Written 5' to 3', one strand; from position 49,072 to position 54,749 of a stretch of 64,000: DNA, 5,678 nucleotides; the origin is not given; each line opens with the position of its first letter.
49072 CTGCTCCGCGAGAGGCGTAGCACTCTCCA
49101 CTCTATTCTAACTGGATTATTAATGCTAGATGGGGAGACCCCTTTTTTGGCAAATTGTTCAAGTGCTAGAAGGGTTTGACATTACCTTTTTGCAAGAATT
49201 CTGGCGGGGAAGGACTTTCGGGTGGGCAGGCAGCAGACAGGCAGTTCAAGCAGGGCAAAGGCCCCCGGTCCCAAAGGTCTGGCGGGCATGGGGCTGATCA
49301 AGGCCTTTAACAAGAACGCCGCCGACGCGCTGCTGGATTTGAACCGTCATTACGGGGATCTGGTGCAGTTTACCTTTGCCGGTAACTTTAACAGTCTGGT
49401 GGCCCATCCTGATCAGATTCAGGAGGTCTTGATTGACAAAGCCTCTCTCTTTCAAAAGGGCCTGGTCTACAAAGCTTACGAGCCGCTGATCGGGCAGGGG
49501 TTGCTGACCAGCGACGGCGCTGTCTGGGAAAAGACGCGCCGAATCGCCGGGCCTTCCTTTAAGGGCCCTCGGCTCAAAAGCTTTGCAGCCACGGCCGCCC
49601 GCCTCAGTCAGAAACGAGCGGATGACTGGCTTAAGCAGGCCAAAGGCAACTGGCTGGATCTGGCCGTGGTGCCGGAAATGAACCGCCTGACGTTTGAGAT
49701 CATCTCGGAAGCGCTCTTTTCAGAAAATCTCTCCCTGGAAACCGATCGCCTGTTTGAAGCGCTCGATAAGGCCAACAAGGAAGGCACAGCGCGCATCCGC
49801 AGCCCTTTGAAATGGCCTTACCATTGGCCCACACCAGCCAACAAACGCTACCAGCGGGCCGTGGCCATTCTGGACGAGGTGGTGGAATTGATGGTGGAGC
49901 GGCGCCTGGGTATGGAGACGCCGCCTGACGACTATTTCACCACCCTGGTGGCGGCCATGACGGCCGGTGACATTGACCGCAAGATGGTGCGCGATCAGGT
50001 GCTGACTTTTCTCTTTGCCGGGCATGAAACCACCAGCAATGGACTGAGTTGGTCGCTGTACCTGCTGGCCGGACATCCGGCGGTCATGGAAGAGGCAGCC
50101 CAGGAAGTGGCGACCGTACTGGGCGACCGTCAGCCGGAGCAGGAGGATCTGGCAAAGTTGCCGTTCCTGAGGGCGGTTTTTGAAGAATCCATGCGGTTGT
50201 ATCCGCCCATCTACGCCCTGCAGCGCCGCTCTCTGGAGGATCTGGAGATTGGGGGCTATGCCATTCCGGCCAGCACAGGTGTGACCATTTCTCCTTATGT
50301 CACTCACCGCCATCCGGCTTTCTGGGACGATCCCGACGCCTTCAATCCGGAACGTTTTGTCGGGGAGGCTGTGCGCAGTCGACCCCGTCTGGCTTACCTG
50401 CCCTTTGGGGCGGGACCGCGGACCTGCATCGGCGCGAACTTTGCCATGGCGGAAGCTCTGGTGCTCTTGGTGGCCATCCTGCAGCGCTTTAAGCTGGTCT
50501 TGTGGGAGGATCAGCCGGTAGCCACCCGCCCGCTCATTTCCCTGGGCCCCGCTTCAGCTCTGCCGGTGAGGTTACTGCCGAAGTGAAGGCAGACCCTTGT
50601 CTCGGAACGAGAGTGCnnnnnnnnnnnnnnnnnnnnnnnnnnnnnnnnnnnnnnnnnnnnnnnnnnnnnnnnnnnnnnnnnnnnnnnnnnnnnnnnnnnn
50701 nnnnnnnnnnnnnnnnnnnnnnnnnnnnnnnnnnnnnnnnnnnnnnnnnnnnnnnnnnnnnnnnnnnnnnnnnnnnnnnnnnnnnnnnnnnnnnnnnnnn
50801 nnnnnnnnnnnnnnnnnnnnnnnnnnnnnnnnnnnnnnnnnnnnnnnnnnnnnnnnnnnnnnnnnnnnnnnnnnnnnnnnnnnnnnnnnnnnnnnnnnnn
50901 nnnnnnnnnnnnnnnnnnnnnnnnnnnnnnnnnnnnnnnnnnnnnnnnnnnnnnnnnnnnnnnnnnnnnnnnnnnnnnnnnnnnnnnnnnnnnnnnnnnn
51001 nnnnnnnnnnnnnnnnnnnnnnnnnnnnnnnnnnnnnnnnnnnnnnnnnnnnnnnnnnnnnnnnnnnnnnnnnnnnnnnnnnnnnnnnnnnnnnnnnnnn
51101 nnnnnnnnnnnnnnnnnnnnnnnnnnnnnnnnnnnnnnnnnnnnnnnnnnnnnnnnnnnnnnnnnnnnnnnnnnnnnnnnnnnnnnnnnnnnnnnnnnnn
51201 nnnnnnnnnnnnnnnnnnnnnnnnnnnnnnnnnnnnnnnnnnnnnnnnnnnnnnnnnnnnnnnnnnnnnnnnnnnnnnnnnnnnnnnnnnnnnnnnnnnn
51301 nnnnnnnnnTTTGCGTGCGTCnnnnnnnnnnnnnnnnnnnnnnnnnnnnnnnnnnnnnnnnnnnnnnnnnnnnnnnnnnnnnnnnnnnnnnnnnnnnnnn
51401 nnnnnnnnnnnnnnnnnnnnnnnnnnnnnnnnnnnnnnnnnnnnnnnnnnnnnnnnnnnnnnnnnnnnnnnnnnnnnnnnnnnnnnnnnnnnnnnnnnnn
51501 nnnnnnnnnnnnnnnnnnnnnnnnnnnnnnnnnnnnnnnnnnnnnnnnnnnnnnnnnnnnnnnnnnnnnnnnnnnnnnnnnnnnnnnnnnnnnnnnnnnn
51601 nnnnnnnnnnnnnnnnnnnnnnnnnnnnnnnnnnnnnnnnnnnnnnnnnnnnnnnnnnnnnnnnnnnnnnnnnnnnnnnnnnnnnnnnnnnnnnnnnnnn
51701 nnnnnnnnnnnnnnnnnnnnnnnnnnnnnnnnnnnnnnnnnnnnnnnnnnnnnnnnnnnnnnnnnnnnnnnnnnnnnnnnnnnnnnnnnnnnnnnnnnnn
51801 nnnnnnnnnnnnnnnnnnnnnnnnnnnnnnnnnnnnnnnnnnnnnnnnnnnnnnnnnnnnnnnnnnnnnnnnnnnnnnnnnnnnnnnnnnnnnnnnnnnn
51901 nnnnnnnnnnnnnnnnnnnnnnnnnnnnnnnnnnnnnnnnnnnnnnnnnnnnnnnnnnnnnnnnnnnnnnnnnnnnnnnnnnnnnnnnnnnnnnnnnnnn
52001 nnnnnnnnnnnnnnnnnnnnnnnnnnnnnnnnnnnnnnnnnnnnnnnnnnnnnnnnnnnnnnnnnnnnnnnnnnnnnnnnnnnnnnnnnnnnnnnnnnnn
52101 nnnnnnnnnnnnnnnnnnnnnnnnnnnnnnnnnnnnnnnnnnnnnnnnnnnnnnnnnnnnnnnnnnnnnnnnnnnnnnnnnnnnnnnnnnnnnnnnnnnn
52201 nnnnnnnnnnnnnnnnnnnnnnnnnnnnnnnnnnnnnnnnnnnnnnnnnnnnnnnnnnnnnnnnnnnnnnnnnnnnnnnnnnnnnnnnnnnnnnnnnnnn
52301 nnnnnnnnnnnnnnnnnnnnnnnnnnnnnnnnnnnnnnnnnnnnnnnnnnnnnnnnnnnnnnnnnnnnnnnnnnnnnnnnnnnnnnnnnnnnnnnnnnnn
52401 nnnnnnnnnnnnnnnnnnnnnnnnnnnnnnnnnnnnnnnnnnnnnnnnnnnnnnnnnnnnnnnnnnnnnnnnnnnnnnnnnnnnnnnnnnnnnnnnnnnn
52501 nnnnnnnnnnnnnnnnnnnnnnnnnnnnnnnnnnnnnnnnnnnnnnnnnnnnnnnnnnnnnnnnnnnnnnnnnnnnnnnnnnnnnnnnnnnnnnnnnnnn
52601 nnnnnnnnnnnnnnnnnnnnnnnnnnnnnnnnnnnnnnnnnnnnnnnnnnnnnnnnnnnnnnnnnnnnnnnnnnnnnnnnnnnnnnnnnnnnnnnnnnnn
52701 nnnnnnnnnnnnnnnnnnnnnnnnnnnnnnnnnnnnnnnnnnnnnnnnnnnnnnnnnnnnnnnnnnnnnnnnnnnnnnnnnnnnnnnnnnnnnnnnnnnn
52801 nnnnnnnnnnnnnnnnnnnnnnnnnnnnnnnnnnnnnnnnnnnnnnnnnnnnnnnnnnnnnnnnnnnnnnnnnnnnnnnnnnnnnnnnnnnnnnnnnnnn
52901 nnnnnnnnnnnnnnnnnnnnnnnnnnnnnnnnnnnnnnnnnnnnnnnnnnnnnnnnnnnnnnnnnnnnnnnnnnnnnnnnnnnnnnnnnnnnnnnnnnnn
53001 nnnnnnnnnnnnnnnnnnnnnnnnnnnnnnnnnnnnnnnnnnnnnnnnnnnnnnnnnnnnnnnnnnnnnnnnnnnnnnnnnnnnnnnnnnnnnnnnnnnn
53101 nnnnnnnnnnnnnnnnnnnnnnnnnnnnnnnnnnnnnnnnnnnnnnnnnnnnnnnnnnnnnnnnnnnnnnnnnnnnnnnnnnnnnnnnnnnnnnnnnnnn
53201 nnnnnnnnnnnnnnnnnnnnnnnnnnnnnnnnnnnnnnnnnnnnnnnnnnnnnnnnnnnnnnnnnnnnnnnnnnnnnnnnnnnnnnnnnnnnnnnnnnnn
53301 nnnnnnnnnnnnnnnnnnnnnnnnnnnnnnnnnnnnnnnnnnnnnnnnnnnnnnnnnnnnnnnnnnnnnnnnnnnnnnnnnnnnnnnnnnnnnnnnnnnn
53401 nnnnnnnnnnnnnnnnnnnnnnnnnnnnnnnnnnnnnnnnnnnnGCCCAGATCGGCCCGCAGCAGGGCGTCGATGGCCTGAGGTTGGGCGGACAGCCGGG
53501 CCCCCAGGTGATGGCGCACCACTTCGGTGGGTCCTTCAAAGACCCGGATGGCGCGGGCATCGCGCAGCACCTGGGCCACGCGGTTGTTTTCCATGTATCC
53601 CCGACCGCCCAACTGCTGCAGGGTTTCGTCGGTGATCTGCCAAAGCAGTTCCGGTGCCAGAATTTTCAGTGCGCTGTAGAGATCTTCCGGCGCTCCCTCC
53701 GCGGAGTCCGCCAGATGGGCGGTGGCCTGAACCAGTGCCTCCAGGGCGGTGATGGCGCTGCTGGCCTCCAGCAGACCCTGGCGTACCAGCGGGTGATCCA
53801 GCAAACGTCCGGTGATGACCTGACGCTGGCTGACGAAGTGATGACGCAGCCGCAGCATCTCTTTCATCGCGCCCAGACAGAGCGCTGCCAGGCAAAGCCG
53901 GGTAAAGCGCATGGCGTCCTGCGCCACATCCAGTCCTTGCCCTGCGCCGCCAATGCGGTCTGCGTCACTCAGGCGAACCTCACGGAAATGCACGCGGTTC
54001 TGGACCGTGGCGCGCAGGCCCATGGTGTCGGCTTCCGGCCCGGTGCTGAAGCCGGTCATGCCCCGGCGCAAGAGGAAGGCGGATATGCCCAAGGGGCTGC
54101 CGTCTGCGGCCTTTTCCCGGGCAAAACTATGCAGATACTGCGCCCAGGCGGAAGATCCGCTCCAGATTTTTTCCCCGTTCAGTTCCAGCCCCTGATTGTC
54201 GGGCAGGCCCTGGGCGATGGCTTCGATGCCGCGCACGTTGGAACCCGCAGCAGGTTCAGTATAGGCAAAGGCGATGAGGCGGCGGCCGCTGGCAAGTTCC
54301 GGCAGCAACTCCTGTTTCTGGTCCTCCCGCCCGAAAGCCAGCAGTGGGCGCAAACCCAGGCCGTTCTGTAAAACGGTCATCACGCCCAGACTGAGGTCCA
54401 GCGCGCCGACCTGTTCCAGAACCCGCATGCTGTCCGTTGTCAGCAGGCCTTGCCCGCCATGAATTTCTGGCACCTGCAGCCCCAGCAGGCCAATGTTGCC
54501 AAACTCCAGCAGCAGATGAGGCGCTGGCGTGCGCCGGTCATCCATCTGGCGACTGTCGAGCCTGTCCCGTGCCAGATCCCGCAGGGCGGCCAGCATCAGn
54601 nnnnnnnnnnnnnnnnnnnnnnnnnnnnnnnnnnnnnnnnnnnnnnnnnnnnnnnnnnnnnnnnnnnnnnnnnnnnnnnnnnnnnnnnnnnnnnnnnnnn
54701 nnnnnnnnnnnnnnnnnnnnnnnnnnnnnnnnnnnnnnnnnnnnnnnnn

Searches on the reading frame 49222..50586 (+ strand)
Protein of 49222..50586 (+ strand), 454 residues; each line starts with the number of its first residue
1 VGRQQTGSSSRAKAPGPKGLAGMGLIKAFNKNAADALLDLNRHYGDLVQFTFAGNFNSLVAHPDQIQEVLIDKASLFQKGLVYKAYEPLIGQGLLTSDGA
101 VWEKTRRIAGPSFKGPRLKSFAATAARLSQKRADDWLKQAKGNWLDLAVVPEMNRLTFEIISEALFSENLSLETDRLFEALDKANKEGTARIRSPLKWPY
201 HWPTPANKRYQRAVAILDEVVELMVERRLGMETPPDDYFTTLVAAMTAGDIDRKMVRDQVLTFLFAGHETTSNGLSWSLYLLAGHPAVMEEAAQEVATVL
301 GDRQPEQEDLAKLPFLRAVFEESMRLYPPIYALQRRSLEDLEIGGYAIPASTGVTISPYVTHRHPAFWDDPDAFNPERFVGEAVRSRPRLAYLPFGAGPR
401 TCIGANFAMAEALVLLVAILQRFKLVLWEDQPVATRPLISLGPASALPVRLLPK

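Call 7: search_protein_families(library=pfam, proteins=[window:49222-50586:+], max_evalue=0.01)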
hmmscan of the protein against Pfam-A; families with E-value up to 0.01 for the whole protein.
window:49222-50586:+ (454 aa): 1 family
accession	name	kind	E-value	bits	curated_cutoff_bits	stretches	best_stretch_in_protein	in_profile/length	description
PF00067.27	p450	-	6e-88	296.1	22.8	1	15-432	2-441/462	Cytochrome P450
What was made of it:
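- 49222..50586 (+): Cytochrome P450, convergent with the kinase operon. Pfam p450 at 6e-88 (call 7).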

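Call 8: search_protein_families(library=ncbifam, proteins=[window:49222-50586:+], max_evalue=0.01)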
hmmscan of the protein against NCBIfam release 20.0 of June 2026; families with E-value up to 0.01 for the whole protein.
window:49222-50586:+ (454 aa): 10 families
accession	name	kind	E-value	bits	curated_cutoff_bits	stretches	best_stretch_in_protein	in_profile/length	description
NF051859.1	AlbFlvMonOxTrpSyn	equivalog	3e-62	210.7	700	1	37-446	44-450/457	bifunctional albaflavenone monooxygenase/terpene synthase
NF045812.1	PentlenOxigase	equivalog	7.5e-58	196.4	800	1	39-440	29-426/444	pentalenene oxygenase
NF050147.1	aminopyruv_ApyO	equivalog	4.3e-39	134.4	525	1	90-451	76-421/444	RiPP biosynthesis cytochrome P450 ApyO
TIGR04538.1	P450_cycloAA_1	subfamily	1.2e-15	57.3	500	1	310-442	252-386/395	cytochrome P450, cyclodipeptide synthase-associated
NF041802.1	P450_SolI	exception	1.6e-11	43.3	850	1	219-426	217-398/424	solanimycin biosynthesis cytochrome P450 SolI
TIGR04515.1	P450_rel_GT_act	subfamily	3.6e-07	29.9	343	1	284-383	227-327/386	P450-derived glycosyltransferase activator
NF041177.1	Cyp119_Thmprot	equivalog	2.8e-06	26.4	680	1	317-426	244-343/368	cytochrome P450 Cyp119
NF053744.1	FAProxCypCBc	equivalog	3.6e-06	25.8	600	1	318-398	278-355/416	CYP152 family fatty-acid peroxygenase CypC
NF045816.1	PentlenlactSyn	equivalog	5.2e-05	22.1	700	1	215-422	183-365/396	pentalenolactone synthase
TIGR04458.1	CYP450_TxtE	equivalog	0.00025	19.8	500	1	335-435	295-387/403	4-nitrotryptophan synthase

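Call 66: search_solved_structures(query=window:49222-50586:+, max_evalue=1e-20)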
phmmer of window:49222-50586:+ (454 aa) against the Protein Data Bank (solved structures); distinct sequences matched with E-value up to 1e-20: 232 (the best 60 are shown).
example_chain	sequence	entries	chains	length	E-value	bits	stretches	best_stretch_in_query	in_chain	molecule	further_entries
7wzl_A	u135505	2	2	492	7e-70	239.3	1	11-445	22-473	Putative cytochrome P450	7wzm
6j94_A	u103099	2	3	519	4.9e-54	187.1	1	21-428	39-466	Protein LUTEIN DEFICIENT 5, chloroplastic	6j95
6l8i_A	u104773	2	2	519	5.3e-53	183.7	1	21-428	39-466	Protein LUTEIN DEFICIENT 5, chloroplastic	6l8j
3dbg_A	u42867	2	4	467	9.6e-46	159.7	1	37-443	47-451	Putative cytochrome P450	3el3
6l8h_A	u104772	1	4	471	2.4e-44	155.2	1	43-435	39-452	Carotene epsilon-monooxygenase, chloroplastic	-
7f3h_A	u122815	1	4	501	2.9e-44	154.9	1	63-443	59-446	Bifunctional cytochrome P450/NADPH--P450 reductase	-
7f3w_A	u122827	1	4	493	1.3e-43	152.7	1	63-443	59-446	cytochrome P450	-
6c93_A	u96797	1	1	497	1.3e-42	149.4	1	82-425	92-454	Cytochrome P450 4B1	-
5t6q_A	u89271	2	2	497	6.6e-42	147.1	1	82-425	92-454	Cytochrome P450 4B1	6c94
8hkj_A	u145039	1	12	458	2.9e-41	145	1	14-454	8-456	Bifunctional cytochrome P450/NADPH--P450 reductase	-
2q9f_A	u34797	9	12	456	5e-41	144.2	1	34-444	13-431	Cytochrome P450 46A1 | Cholesterol 24-hydroxylase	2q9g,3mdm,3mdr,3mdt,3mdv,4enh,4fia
7lrl_A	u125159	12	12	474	5.4e-41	144.1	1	34-444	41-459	Cholesterol 24-hydroxylase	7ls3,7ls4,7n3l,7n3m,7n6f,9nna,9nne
7y9j_A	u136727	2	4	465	5.1e-40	140.9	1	13-425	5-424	Bifunctional cytochrome P450/NADPH--P450 reductase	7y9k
1zoa_A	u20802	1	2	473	5.6e-40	140.7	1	14-425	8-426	Bifunctional P-450:NADPH-P450 reductase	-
7wde_A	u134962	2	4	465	6.3e-40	140.6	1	15-425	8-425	Bifunctional cytochrome P450/NADPH--P450 reductase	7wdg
3psx_A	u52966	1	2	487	8.9e-40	140.1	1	7-425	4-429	Bifunctional P-450/NADPH-P450 reductase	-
5vcd_A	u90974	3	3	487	1e-39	139.9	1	255-426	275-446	Cytochrome P450 3A4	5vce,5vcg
6jmw_A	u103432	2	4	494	1e-39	139.8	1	7-425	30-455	Bifunctional cytochrome P450/NADPH--P450 reductase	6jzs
6hn8_A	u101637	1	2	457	1.1e-39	139.7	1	15-425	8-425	Bifunctional cytochrome P450/NADPH--P450 reductase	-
4key_A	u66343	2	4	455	1.2e-39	139.6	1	15-425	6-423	Bifunctional P-450/NADPH-P450 reductase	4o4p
4kf2_A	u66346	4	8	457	1.2e-39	139.6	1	15-425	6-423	Bifunctional P-450/NADPH-P450 reductase | Bifunctional cytochrome P450/NADPH--P450 reductase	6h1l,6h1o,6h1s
7y9l_A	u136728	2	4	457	1.2e-39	139.6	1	15-425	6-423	Bifunctional cytochrome P450/NADPH--P450 reductase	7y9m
6h1t_A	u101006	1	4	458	1.2e-39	139.6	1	15-425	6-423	Bifunctional cytochrome P450/NADPH--P450 reductase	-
5e78_A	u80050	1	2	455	1.3e-39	139.5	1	15-425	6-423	Bifunctional P-450/NADPH-P450 reductase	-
5e7y_A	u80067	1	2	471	1.5e-39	139.4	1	15-425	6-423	Bifunctional P-450/NADPH-P450 reductase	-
7y0r_A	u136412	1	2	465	1.5e-39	139.3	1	15-425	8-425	Bifunctional cytochrome P450/NADPH--P450 reductase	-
7wy3_A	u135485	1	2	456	1.6e-39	139.2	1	15-425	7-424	Bifunctional cytochrome P450/NADPH--P450 reductase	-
5b2u_A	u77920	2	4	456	1.6e-39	139.2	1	15-425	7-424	Bifunctional cytochrome P450/NADPH--P450 reductase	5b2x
4kew_A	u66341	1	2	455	1.7e-39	139.2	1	15-425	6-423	Bifunctional P-450/NADPH-P450 reductase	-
4kf0_A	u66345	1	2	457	1.7e-39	139.2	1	15-425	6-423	Bifunctional P-450/NADPH-P450 reductase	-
4kpa_A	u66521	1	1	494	1.7e-39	139.2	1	13-425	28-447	Cytochrome P450 BM-3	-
4kpb_A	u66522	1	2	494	1.7e-39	139.1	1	13-425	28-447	Cytochrome P450 BM-3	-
2uwh_A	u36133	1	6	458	1.7e-39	139.1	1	15-425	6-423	BIFUNCTIONAL P-450: NADPH-P450 REDUCTASE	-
1jpz_A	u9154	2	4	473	1.9e-39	139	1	14-425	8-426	BIFUNCTIONAL P-450:NADPH-P450 REDUCTASE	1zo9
5og9_A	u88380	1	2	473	2e-39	138.9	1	15-425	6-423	Bifunctional cytochrome P450/NADPH--P450 reductase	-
6k24_A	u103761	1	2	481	2.2e-39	138.8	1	15-425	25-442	Bifunctional cytochrome P450/NADPH--P450 reductase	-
23ub_A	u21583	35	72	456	2.2e-39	138.8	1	15-425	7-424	Bifunctional cytochrome P450/NADPH--P450 reductase | Bifunctional P-450/NADPH-P450 reductase | Bifunctional cytochrome P450/NADPH-P450 reductase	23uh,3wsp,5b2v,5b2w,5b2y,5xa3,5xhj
1bu7_A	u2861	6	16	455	2.3e-39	138.7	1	15-425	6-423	PROTEIN (CYTOCHROME P450) | CYTOCHROME P450 BM-3 | CYTOCHROME P450 102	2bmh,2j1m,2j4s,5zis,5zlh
1bvy_A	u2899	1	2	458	2.3e-39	138.7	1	15-425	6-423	PROTEIN (CYTOCHROME P450 BM-3)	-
4zfa_A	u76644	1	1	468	2.4e-39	138.6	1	15-425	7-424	Bifunctional P-450/NADPH-P450 reductase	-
3ben_A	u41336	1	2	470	2.5e-39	138.6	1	15-425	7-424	Cytochrome P450 102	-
2ij2_A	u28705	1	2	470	2.6e-39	138.6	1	15-425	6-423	Cytochrome P450 BM3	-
2nnb_A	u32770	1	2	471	2.6e-39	138.6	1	15-425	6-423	Bifunctional P-450:NADPH-P450 reductase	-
1fag_A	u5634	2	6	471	2.6e-39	138.6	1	15-425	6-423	CYTOCHROME P450 BM-3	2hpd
1zo4_A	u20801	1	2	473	2.6e-39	138.5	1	14-425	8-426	Bifunctional P-450:NADPH-P450 reductase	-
7wy2_A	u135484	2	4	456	3e-39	138.3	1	15-425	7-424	Bifunctional cytochrome P450/NADPH--P450 reductase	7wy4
7egn_A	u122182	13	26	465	3.1e-39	138.3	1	15-425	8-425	Bifunctional cytochrome P450/NADPH--P450 reductase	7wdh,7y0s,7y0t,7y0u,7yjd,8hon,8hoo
4duc_A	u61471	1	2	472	3.1e-39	138.3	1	15-424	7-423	cytochrome P450 BM3 variant 2G9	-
2x7y_A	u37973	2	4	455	3.1e-39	138.3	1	15-425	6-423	BIFUNCTIONAL P-450/NADPH-P450 REDUCTASE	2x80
4duf_A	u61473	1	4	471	3.2e-39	138.2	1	15-424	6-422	cytochrome P450 BM3 variant 2G9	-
5dyp_A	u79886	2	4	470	3.5e-39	138.1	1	15-425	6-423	Bifunctional P-450/NADPH-P450 reductase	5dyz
4dud_A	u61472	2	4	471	3.6e-39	138.1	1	15-424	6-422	cytochrome P450 BM3 variant 2G9C6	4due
9l7s_A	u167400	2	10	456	3.9e-39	138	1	15-425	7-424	Bifunctional cytochrome P450/NADPH--P450 reductase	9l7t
7ydc_A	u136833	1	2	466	4.1e-39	137.9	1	15-425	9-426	Bifunctional cytochrome P450/NADPH--P450 reductase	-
7wdd_A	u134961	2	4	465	4.2e-39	137.9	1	15-425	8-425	Bifunctional cytochrome P450/NADPH--P450 reductase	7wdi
9ist_A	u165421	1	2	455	4.7e-39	137.7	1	15-425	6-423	Bifunctional cytochrome P450/NADPH--P450 reductase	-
9l7u_A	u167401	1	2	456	4.8e-39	137.7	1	15-425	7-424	Bifunctional cytochrome P450/NADPH--P450 reductase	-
9l7v_A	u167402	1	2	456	5.2e-39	137.5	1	15-425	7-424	Bifunctional cytochrome P450/NADPH--P450 reductase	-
9isu_A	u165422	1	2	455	5.6e-39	137.4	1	15-425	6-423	Bifunctional cytochrome P450/NADPH--P450 reductase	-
9iss_A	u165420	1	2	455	5.7e-39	137.4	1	15-425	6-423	Bifunctional cytochrome P450/NADPH--P450 reductase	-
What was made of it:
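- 49222..50586 (+): The nearest solved relatives are 7wzl, CYP97, CYP170, CYP102/BM3 and CYP4B1 (call 66).
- P450: its solved relatives include the fatty-acid hydroxylases CYP102 and CYP4B1 (call 66).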

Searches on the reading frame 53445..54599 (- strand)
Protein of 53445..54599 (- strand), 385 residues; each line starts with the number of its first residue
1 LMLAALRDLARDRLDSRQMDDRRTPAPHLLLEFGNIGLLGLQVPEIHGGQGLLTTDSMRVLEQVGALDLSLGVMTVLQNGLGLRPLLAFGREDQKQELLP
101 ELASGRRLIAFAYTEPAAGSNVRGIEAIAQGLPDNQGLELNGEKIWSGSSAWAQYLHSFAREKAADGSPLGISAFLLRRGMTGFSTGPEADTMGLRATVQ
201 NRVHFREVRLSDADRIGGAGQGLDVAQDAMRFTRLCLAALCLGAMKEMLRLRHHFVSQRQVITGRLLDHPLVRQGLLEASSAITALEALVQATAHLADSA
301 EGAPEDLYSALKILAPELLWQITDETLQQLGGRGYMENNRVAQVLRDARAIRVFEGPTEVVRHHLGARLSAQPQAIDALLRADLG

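Call 19: search_solved_structures(query=window:53445-54599:-, max_evalue=0.001, show_alignments=1)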
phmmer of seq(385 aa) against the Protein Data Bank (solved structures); distinct sequences matched with E-value up to 0.001: 95 (the best 60 are shown).
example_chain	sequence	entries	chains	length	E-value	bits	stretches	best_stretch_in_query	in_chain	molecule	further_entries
8phe_A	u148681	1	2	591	4e-50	174.5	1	10-366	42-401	Complex I assembly factor ACAD9, mitochondrial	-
8phf_A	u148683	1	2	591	4e-50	174.5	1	10-366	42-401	Complex I assembly factor ACAD9, mitochondrial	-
3b96_A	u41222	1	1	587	1.4e-46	162.9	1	35-364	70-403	Very long-chain specific acyl-CoA dehydrogenase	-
2uxw_A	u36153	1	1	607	1.5e-46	162.8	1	35-364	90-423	VERY-LONG-CHAIN SPECIFIC ACYL-COA DEHYDROGENASE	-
7s7g_A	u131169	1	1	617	1.6e-46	162.7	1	35-364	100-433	Very long-chain specific acyl-CoA dehydrogenase, mitochondrial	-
8ca1_B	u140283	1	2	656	3.2e-43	151.8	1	34-364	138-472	Very long-chain specific acyl-CoA dehydrogenase, mitochondrial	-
2dvl_A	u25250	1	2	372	8.5e-41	143.8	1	2-363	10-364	Acyl-CoA dehydrogenase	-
3nf4_A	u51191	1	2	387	2.8e-40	142.2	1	11-363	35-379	acyl-CoA dehydrogenase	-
4kto_A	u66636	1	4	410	3.1e-40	142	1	4-372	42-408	isovaleryl-CoA dehydrogenase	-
4o5m_A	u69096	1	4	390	4.5e-40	141.5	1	8-369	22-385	Isovaleryl-CoA dehydrogenase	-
2z1q_A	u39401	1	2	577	5.7e-39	137.8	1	29-363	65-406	Acyl-CoA dehydrogenase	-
5lnx_A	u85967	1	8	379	3e-38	135.5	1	4-363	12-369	Acyl-CoA dehydrogenase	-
5ol2_C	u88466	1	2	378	9.7e-38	133.8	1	29-368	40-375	Acyl-CoA dehydrogenase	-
3owa_A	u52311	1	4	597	3e-37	132.1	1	27-362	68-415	Acyl-CoA dehydrogenase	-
4n5f_A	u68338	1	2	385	2.6e-36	129.1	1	27-365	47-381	Putative acyl-CoA dehydrogenase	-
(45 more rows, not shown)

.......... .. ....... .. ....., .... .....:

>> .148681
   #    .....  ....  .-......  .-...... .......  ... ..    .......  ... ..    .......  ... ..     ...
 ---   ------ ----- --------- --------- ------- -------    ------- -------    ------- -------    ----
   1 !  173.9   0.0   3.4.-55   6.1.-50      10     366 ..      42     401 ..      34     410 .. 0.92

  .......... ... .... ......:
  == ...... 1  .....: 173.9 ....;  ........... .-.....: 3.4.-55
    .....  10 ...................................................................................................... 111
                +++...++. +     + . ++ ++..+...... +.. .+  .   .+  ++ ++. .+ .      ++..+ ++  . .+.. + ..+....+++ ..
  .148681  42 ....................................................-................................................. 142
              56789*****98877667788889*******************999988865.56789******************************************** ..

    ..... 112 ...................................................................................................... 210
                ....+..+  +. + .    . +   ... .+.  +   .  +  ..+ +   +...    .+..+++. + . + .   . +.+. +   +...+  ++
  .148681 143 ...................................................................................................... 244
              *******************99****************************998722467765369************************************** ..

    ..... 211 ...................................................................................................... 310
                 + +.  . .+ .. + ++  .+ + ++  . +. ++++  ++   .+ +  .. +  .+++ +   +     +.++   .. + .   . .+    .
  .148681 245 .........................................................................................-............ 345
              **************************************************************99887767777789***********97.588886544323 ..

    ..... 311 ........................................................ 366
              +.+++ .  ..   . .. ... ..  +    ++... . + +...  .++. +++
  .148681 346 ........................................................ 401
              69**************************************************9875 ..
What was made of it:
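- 52383..56528 (-): FAAL-ACAD-ACP tridomain lipid-loading gene (1381 aa). The ACAD domain is VLCAD/ACAD9-like (4e-50) with the canonical catalytic Glu in '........' (call 19).
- On ACAD10/11-LvaA/LvaC phosphorylation-elimination system: The ACAD domain has '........' with Glu (call 19).
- The ACAD domain is canonical, VLCAD/ACAD9-like (call 19).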
